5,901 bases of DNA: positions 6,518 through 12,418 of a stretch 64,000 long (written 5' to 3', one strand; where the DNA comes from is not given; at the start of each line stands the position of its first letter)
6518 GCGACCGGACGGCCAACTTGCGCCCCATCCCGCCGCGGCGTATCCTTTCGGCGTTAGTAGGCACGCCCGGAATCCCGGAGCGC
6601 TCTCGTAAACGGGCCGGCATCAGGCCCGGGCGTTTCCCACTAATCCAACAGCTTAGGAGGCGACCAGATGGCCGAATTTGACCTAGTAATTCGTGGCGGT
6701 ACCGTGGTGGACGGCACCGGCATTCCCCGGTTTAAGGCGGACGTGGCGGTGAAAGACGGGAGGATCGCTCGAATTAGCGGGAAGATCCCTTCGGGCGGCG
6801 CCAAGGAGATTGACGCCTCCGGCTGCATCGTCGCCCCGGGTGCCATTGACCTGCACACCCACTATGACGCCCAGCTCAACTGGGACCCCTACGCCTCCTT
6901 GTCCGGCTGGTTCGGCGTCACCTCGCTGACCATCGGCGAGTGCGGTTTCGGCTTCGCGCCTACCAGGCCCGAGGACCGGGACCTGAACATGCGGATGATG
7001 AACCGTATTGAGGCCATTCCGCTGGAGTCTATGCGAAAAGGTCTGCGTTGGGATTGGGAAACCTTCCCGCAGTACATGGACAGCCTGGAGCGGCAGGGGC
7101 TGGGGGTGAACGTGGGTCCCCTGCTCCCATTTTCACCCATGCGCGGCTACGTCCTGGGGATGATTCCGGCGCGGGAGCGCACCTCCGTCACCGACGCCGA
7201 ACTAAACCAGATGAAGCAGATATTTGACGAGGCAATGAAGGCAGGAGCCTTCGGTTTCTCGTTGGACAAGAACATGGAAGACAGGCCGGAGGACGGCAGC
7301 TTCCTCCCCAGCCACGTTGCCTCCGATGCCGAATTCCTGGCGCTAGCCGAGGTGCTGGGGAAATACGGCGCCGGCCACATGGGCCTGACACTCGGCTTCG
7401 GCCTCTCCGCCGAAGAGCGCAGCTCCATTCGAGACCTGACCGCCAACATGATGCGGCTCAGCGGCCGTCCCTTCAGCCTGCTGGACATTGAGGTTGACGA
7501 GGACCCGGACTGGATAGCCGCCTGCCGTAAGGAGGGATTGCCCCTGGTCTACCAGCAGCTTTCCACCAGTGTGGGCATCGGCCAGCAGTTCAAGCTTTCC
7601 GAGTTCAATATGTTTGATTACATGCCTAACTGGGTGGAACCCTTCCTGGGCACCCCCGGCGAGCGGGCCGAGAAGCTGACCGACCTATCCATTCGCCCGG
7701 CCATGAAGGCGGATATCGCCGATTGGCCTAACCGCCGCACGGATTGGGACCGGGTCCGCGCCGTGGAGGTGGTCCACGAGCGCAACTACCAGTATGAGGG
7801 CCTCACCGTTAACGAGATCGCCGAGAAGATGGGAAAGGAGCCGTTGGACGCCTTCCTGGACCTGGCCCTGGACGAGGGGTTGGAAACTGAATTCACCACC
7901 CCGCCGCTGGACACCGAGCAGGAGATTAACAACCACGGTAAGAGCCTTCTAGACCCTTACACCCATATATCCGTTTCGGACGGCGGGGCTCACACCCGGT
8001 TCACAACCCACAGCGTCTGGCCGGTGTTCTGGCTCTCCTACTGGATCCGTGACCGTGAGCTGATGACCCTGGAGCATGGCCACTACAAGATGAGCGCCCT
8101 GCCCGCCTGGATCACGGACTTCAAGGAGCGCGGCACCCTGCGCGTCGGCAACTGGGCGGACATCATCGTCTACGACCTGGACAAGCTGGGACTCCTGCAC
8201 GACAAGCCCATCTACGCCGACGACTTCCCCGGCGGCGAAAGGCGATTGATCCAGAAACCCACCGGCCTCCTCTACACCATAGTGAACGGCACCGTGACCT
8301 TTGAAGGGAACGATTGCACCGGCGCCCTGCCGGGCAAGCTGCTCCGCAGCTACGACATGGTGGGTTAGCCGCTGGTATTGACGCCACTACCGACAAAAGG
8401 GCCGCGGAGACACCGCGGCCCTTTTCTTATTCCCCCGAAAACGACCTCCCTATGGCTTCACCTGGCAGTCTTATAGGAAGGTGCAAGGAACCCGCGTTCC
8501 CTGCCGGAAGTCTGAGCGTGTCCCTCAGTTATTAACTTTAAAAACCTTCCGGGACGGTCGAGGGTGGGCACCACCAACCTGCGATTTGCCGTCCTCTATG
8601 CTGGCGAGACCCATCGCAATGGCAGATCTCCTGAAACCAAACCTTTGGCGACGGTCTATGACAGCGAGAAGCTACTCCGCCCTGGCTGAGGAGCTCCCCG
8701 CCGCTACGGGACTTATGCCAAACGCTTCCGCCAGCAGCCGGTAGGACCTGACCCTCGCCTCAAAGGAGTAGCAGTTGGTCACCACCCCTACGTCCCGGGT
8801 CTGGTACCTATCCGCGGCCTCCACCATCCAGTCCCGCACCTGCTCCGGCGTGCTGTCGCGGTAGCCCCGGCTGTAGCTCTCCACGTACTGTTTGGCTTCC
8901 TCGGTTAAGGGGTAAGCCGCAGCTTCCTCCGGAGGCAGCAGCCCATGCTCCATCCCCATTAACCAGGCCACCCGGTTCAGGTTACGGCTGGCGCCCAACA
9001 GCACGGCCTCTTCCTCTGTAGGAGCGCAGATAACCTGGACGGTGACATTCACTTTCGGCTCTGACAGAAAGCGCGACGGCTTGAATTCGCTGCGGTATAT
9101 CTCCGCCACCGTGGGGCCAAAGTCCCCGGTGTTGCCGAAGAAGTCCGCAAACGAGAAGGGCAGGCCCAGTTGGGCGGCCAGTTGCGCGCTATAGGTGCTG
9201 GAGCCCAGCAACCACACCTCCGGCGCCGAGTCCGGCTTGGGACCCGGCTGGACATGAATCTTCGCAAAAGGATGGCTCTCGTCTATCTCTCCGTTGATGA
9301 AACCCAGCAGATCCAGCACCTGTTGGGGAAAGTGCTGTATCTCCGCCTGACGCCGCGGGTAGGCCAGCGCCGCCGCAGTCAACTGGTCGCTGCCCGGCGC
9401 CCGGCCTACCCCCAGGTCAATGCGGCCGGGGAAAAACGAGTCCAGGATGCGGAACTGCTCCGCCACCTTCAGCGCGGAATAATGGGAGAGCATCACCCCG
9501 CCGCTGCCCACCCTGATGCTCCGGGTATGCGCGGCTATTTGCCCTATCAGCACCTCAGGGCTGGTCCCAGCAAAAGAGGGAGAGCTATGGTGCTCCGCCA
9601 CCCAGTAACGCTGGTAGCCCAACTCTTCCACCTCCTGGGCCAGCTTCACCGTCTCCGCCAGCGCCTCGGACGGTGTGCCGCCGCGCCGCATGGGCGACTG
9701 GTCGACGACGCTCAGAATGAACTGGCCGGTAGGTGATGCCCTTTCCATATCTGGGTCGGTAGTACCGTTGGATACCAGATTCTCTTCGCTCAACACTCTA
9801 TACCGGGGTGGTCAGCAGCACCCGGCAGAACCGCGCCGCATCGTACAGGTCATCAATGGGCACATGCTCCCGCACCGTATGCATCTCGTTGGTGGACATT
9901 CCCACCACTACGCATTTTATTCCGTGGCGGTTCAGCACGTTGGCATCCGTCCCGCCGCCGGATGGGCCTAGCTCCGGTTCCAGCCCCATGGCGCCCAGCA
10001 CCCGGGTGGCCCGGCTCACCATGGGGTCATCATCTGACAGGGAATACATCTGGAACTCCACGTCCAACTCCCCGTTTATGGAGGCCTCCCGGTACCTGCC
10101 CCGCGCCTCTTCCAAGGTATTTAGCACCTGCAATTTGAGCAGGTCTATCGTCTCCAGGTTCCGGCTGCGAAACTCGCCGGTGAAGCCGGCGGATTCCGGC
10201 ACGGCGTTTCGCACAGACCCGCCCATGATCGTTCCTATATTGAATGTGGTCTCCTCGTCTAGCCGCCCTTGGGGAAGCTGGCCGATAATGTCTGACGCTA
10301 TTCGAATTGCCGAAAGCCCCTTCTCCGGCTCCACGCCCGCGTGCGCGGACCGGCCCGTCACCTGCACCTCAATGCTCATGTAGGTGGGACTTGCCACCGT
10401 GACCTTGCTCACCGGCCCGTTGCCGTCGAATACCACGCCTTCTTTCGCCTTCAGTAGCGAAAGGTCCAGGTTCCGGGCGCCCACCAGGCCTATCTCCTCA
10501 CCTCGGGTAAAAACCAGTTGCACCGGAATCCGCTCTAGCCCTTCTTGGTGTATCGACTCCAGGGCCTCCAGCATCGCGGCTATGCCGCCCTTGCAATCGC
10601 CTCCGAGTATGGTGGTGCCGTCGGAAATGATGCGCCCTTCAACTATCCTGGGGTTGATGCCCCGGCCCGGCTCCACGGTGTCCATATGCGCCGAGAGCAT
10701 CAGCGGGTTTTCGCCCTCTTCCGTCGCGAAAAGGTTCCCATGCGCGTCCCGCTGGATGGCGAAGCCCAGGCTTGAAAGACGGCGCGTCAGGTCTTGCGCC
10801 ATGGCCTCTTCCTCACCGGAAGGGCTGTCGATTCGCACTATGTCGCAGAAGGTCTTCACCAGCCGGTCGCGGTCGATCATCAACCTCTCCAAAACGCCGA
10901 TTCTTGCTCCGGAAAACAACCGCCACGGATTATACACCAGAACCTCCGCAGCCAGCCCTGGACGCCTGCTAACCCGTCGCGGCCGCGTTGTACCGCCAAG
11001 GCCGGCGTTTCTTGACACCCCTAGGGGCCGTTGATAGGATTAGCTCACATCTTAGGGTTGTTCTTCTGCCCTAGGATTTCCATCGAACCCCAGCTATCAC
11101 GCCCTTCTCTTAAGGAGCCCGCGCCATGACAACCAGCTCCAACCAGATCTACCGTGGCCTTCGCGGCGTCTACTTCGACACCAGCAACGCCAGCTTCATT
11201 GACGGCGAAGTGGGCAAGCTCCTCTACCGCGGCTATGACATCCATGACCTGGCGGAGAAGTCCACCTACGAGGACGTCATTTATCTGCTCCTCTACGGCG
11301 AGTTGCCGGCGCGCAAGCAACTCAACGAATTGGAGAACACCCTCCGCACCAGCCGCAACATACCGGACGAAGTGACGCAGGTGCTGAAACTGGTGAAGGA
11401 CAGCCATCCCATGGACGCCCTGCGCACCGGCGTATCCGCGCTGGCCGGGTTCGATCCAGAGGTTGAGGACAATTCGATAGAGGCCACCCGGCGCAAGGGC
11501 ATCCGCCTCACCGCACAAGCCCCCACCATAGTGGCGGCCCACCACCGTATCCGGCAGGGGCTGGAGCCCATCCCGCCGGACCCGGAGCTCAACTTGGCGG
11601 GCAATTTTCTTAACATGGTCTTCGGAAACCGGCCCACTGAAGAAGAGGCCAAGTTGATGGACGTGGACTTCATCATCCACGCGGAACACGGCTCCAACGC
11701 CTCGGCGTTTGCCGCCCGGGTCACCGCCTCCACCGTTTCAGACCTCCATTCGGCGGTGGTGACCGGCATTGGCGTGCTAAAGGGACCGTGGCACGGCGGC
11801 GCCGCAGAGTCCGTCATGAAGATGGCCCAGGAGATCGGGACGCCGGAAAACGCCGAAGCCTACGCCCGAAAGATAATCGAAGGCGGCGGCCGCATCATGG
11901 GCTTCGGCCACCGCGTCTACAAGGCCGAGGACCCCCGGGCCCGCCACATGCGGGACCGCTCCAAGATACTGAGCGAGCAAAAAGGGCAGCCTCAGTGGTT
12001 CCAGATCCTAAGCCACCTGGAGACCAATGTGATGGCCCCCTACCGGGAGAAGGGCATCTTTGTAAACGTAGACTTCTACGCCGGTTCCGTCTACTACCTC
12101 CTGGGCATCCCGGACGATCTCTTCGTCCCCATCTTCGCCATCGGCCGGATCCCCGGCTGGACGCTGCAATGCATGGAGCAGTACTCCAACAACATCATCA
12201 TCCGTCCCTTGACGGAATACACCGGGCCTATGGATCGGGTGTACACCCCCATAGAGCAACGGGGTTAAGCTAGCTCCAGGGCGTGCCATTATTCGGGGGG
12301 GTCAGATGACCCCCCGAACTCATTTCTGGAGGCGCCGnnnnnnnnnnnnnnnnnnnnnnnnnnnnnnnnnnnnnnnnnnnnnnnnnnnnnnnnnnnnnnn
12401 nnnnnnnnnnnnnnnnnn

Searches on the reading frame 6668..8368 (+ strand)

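Call 19: search_protein_families(library=pfam, proteins=[window:6668-8368:+])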
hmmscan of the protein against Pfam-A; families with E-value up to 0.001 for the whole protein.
window:6668-8368:+ (566 aa): 1 family
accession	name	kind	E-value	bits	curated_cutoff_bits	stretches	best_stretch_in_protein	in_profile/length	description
PF07969.17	Amidohydro_3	-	1.8e-18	67.7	29.7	1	46-545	1-472/472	Amidohydrolase family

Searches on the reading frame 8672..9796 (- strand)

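Call 19: search_protein_families(library=pfam, proteins=[window:8672-9796:-])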
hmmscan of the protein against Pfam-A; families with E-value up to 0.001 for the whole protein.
window:8672-9796:- (374 aa): 1 family
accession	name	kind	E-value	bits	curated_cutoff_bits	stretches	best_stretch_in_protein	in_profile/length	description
PF00296.26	Bac_luciferase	-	4.9e-36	125.1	27.9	1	33-325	11-288/314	Luciferase-like monooxygenase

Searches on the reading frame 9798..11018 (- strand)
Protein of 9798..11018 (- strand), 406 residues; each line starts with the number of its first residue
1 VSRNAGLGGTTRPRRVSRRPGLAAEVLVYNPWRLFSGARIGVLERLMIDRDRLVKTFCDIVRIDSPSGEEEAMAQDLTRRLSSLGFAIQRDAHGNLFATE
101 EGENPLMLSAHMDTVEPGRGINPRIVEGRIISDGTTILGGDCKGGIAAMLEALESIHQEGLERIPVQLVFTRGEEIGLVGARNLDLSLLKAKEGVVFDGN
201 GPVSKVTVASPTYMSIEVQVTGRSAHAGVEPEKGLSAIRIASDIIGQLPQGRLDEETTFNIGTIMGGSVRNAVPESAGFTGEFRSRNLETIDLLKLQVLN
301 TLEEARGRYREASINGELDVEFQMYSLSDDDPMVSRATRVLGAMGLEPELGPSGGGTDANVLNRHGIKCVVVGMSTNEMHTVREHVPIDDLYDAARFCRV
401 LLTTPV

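Call 19: search_protein_families(library=pfam, proteins=[window:9798-11018:-])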
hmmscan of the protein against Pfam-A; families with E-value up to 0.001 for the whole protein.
window:9798-11018:- (406 aa): 4 families
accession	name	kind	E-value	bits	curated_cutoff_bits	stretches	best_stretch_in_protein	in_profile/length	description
PF01546.33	Peptidase_M20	-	3.9e-21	76.3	24.6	1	107-399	1-201/206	Peptidase family M20/M25/M40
PF07687.19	M20_dimer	-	2.7e-17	63.1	21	1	213-305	6-102/107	Peptidase dimerisation domain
PF05343.19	Peptidase_M42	-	2.6e-13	50.1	23.2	1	141-185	134-177/292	M42 glutamyl aminopeptidase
PF04389.22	Peptidase_M28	-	1e-07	32.4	21.3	1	101-184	7-76/193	Peptidase family M28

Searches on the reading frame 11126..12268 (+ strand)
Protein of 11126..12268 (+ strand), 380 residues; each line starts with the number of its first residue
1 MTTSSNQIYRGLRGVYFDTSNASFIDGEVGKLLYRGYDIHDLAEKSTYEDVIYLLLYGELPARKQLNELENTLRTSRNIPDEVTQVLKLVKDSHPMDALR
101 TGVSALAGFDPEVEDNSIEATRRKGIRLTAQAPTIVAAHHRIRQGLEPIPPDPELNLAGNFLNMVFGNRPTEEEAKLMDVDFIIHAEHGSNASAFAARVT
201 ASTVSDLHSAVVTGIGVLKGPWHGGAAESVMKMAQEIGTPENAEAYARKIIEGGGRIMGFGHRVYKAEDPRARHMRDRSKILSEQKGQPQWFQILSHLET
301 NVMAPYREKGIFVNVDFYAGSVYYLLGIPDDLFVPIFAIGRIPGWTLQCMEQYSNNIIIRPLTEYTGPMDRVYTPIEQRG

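Call 19: search_protein_families(library=pfam, proteins=[window:11126-12268:+])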
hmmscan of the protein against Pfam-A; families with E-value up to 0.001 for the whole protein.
window:11126-12268:+ (380 aa): 1 family
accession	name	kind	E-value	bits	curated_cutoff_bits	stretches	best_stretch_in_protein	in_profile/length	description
PF00285.26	Citrate_synt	-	2.1e-127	425.5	27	1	11-361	1-356/357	Citrate synthase, C-terminal domain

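Call 47: find_encoding_contigs(protein=window:11126-12268:+, flank=2000, max_places=3)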
Protein window:11126-12268:+ (380 aa): no gene with exactly this product is on record in the collection.
